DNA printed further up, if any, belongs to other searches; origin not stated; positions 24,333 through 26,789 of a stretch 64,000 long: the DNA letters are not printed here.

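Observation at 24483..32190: Cyclic beta-1,2-glucan synthase homolog split into two ORFs at a domain boundary, with a 13-nt out-of-frame junction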

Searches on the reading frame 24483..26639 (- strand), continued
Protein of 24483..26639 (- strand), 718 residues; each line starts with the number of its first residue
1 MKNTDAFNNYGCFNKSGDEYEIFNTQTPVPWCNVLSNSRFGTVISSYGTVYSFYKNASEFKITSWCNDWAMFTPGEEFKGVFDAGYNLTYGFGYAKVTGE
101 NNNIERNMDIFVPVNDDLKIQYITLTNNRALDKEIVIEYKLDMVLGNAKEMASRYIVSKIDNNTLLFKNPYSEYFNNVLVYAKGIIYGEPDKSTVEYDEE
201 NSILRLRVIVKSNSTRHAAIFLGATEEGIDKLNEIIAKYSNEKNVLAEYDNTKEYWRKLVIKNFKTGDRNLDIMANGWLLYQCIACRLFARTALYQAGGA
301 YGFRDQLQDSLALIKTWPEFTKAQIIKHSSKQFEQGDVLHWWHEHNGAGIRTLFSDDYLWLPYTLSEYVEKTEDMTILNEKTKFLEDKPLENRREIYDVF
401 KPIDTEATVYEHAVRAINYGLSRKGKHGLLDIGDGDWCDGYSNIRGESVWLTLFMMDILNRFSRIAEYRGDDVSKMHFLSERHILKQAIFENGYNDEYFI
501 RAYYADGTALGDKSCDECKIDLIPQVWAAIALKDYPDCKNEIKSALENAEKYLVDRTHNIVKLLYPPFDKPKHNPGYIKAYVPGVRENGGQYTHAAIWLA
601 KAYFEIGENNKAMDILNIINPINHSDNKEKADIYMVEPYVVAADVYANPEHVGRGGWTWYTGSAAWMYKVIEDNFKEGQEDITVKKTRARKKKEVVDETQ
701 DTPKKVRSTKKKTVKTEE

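Call 13: search_solved_structures(query=window:24483-26639:-, max_evalue=0.001, show_alignments=0)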
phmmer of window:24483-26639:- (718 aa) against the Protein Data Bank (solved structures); distinct sequences matched with E-value up to 0.001: 16.
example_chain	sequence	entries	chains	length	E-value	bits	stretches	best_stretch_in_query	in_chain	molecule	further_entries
8rf9_A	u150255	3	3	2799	1.3e-132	446.6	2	183-671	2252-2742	Cyclic beta 1-2 glucan synthetase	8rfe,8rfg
8rf0_A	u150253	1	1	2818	1.3e-132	446.6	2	183-671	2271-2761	Cyclic beta-(1,2)-glucan synthase NdvB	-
3s4c_A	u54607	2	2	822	3.6e-53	184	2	232-671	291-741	Lactose Phosphorylase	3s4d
3rrs_A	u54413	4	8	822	2.4e-52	181.3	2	232-671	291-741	Cellobiose phosphorylase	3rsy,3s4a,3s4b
2cqs_A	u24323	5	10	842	1.3e-50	175.5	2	235-671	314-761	Cellobiose Phosphorylase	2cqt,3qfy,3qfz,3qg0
3afj_A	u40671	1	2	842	1.9e-50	175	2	235-671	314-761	Cellobiose Phosphorylase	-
3act_A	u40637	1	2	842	1.2e-49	172.3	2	235-671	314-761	Cellobiose Phosphorylase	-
3acs_A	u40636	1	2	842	1.4e-49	172.1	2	235-671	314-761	Cellobiose Phosphorylase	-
3qde_A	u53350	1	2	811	2.5e-49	171.3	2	231-671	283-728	Cellobiose phosphorylase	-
8ho7_A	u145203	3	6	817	2.7e-49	171.2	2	231-671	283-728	Cellobiose phosphorylase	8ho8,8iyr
8ho9_A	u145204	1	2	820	3.3e-49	170.9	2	231-671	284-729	Cellobiose phosphorylase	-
8hob_A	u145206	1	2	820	6.5e-49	169.9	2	231-671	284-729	Cellobiose phosphorylase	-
1v7v_A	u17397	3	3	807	1.4e-36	129.2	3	349-672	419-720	chitobiose phosphorylase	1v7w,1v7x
8bou_A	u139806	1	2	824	4.7e-35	124.1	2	208-666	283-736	N,N'-diacetylchitobiose phosphorylase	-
4zle_A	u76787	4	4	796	2.3e-25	92.1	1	303-672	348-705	Putative b-glycan phosphorylase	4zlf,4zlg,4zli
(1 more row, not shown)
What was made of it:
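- On Free-standing GH94 glycoside phosphorylase (cellobiose / chitobiose / SOGP type): The ORF2 alignment ends at CBP residue ~728-741 of 811-822 (call 13). The best PDB match is the Cgs GP module (E 1.3e-132 versus 3.6e-53, call 13).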

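Call 27: find_related_loci(query=window:24483-26639:-, collection=genome_contigs, flank=8000)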
Query window:24483-26639:- (718 aa) in genome_contigs; peptide patterns used: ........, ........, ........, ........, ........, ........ (x = any residue, [..] = any of these).
136 stretches matched a pattern; 46 encode a relative of the query (tblastn E <= 1e-3); 46 distinct loci.
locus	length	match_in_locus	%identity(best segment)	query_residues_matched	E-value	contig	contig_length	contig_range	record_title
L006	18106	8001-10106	83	1-703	0e+0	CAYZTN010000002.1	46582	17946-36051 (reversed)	MAG TPA_asm: uncultured Clostridium sp. isolate SRP313737_co1_238 genome assembly, contig: NODE_1296_length_46582_cov_11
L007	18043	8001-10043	78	1-680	0e+0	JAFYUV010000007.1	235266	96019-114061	MAG: Clostridia bacterium isolate RGIG7442 Water_buffalos_Colon-1__c251631, whole genome shotgun sequence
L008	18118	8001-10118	66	2-708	0e+0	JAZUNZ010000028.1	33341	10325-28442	MAG: Clostridia bacterium isolate T1900044879_TS20190345.MAGScoT_cleanbin_000011 SGB_3199_k141_1989149, whole genome sho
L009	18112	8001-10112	66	3-701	0e+0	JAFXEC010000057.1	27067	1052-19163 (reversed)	MAG: Clostridia bacterium isolate RGIG6332 Sheep_Rectum-3__c976201, whole genome shotgun sequence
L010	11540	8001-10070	66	3-693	0e+0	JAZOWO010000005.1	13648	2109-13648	MAG: Clostridia bacterium isolate T1900045521_YK20190215.MAGScoT_cleanbin_000011 SGB_7649_k141_115976, whole genome shot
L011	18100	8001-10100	65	3-695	0e+0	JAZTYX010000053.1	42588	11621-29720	MAG: Clostridia bacterium isolate T1900045325_YK20190014.MAGScoT_cleanbin_000017 SGB_6434_k141_2456070, whole genome sho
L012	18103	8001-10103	65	3-696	0e+0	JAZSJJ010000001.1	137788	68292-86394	MAG: Clostridia bacterium isolate T1900044565_TS20190031.MAGScoT_cleanbin_000015 SGB_399_k141_178157, whole genome shotg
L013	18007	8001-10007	67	6-677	0e+0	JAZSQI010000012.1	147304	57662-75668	MAG: Clostridia bacterium isolate T1900044543_TS20190009.MAGScoT_cleanbin_000019 SGB_93_k141_3035154, whole genome shotg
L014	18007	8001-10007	64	6-677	0e+0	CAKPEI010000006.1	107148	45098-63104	MAG: uncultured Clostridia bacterium isolate REFINED_METABAT215_TOP10_CONTIGS_1500_ASSEMBLY_K77_MERGED__Hadza_MoBio_C-RE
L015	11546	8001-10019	63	2-677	0e+0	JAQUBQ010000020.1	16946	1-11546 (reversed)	MAG: Clostridia bacterium isolate STCSWMC_110 NODE_8826_length_16946_cov_5.042571_ST_CSWMC, whole genome shotgun sequenc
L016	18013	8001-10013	63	4-677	0e+0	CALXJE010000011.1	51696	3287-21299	MAG: uncultured Clostridia bacterium isolate E03__bin236 genome assembly, contig: E03__k127_271880, whole genome shotgun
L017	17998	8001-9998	59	6-673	0e+0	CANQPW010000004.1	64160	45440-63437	MAG: uncultured Clostridia bacterium isolate Lapin-011__bin25 genome assembly, contig: Lapin-011__NODE_313_length_64160_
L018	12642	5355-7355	59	7-673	0e+0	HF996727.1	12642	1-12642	Clostridium sp. CAG:1219 genomic scaffold, scf49, whole genome shotgun sequence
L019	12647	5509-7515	60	6-676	0e+0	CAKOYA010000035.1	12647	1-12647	MAG: uncultured Clostridia bacterium isolate REFINED_METABAT215_TOP10_CONTIGS_1500_ASSEMBLY_K77_MERGED__Hadza_MoBio_hadz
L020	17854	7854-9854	57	6-673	0e+0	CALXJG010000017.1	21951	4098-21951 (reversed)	MAG: uncultured Clostridia bacterium isolate BRZ_BV__bin83 genome assembly, contig: BRZ_BV__NODE_2226_length_21951_cov_1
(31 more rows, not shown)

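Call 59: predict_structure(alignment_id=A1)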
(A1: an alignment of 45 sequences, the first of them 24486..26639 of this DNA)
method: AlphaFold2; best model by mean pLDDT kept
length: 718 residues; sequences in the alignment: 45
mean_pLDDT: 84.9   pTM: 0.87
mean pLDDT of the five models: 84.9, 83.7, 83.4, 83.2, 83.0
residues with pLDDT >= 90: 438; 70-90: 168; 50-70: 39; < 50: 73
segments of 3 or more residues with pLDDT < 50: 294-299, 578-588, 655-660, 679-718
pLDDT, mean of each block of 10 residues (from residue 1): 71 94 89 92 91 88 76 84 90 96 95 98 96 96 89 89 95 92 95 95 97 97 96 97 98 97 93 95 89 51 86 95 97 92 86 86 97 97 93 88 97 97 93 64 81 97 96 97 97 94 89 84 94 95 96 86 74 62 45 84 96 94 87 84 55 47 85 78 29 27 30 33
secondary structure, 60 per line:
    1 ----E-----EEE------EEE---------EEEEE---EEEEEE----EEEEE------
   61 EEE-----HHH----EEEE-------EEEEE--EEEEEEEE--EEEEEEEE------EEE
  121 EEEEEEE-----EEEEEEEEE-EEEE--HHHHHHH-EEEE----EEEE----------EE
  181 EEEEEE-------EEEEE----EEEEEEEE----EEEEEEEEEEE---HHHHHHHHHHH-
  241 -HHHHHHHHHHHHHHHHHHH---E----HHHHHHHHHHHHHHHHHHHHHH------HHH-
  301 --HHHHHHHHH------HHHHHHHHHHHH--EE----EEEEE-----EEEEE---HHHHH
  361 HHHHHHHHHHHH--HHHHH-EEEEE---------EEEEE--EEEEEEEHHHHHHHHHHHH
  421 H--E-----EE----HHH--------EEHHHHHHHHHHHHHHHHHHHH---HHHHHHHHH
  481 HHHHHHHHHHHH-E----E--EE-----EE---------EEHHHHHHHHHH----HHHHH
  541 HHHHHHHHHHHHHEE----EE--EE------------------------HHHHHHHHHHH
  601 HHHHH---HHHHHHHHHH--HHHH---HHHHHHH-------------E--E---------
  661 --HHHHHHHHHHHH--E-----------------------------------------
elements in order (helices of 4 or more, strands of 3 or more residues): E11-13 E20-22 E32-36 E40-45 E50-54 E61-63 E76-79 E87-91 E94-101 E104-111 E118-127 E133-141 E143-146 H149-155 E157-160 E165-168 E179-186 E194-198 E203-210 E215-225 H229-239 H242-260 H269-290 H303-311 H318-329 E338-342 E348-352 H356-372 H375-379 E381-385 E395-399 E402-408 H409-421 H449-468 H472-492 H522-531 H536-553 H590-605 H609-618 H621-624 H628-634 H663-674
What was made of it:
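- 24483..26639 (-): ORF2, 718 aa: soluble GH94 phosphorylase subunit (GP2 beta-sandwich aa 1-225, helical linker, (alpha/alpha)6 catalytic barrel aa 269-674). AlphaFold2 model: pLDDT 84.9, pTM 0.87 (call 59).
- On Free-standing GH94 glycoside phosphorylase (cellobiose / chitobiose / SOGP type): AlphaFold2 model with pTM 0.87 (call 59). The model shows only a disordered tail after aa 674 (call 59).
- The loss of the C-terminal domain shows that the module is evolving (call 59).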

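Call 61: fold_search(model_id=the predicted structure, library=pdb)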
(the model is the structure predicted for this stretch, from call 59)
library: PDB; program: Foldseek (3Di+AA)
matches with E <= 10: 1191; with E <= 0.001: 221
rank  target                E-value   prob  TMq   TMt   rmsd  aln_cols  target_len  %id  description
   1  8rfe_A                1.6e-50  1.00  0.84  0.23   3.5       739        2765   33  CgsiGP2 sample in nanodisc (released 2024-03-20)
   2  8rf0_A                4.7e-48  1.00  0.85  0.23   3.3       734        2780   32  WT-CGS sample in nanodisc (released 2024-03-20)
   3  8rf9                  3.8e-43  1.00  0.73  0.21   4.3       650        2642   31  CgsiGP1 sample in nanodisc (released 2024-03-20)
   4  8hob_A                4.0e-43  1.00  0.78  0.69   5.3       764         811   23  The cryo-EM structure of cellobiose phosphorylase from Clostridium thermocellum ( variant) (released 2024-03-20)
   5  8ho9_A                4.6e-43  1.00  0.79  0.70   4.5       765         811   24  The cryo-EM structure of cellobiose phosphorylase from Clostridium thermocellum (cysteine-to-serine varient) (released 2023-12-13)
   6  8ho7_A                8.1e-43  1.00  0.78  0.70   4.6       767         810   23  The cryo-EM structure of cellobiose phosphorylase from Clostridium thermocellum (released 2023-12-13)
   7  8ho8_A                9.4e-43  1.00  0.78  0.70   5.2       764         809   24  The cryo-EM structure of cellobiose phosphorylase from Clostridium thermocellum in complex with cellobiose (released 2023-12-13)
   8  3qde_A                9.1e-42  1.00  0.79  0.70   5.1       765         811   23  The structure of Cellobiose phosphorylase from Clostridium thermocellum in complex with phosphate (released 2011-11-09)
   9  3acs_A                7.0e-40  1.00  0.80  0.71   4.9       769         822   23  Crystal Structure of Cellvibrio gilvus Cellobiose Phosphorylase W488F mutant (released 2010-12-22)
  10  3s4c                  8.2e-40  1.00  0.78  0.69   5.4       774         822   22  Lactose phosphorylase in complex with sulfate (released 2012-06-27)
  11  2cqs_A                1.9e-39  1.00  0.79  0.70   5.0       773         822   22  Crystal Structure of Cellvibrio gilvus Cellobiose Phosphorylase Crystallized from Ammonium Sulfate (released 2006-05-16)
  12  3afj_A                1.9e-39  1.00  0.79  0.69   5.4       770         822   23  Crystal Structure of Cellvibrio gilvus Cellobiose Phosphorylase triple mutant (released 2011-03-23)
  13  3rrs_A                5.3e-39  1.00  0.78  0.69   5.6       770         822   22  Crystal structure analysis of cellobiose phosphorylase from Cellulomonas uda (released 2012-05-09)
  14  1v7v                  9.7e-39  1.00  0.78  0.72   4.5       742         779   22  Crystal structure of Vibrio proteolyticus chitobiose phosphorylase (released 2004-06-22)
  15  3act_A                2.2e-38  1.00  0.78  0.69   5.6       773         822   22  Crystal Structure of Cellvibrio gilvus Cellobiose Phosphorylase Histidine mutant (released 2010-12-22)
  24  8xi1_A                2.1e-26  1.00  0.73  0.55   5.1       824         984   16  Cellodextrin phosphorylase from Clostridium thermocellum mutant - all cysteine residues were substituted with serines (released 2024-12-25)
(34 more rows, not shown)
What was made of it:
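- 24483..26639 (-): Best Foldseek match is Cgs 8rfe/8rf0, TMq 0.84-0.85 (call 61).
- On Free-standing GH94 glycoside phosphorylase (cellobiose / chitobiose / SOGP type): Foldseek probability 1.00 to CBPs (call 61). TMt is ~0.70 against CBPs (call 61).
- ORF2 is closer to the Cgs GP module than to any free-standing GH94, by sequence (call 13) and by fold (call 61). It is much closer to the Cgs GP module than to free-standing GH94s (E 1e-132 versus 4e-53, call 13; TMq 0.85 versus 0.79, call 61).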
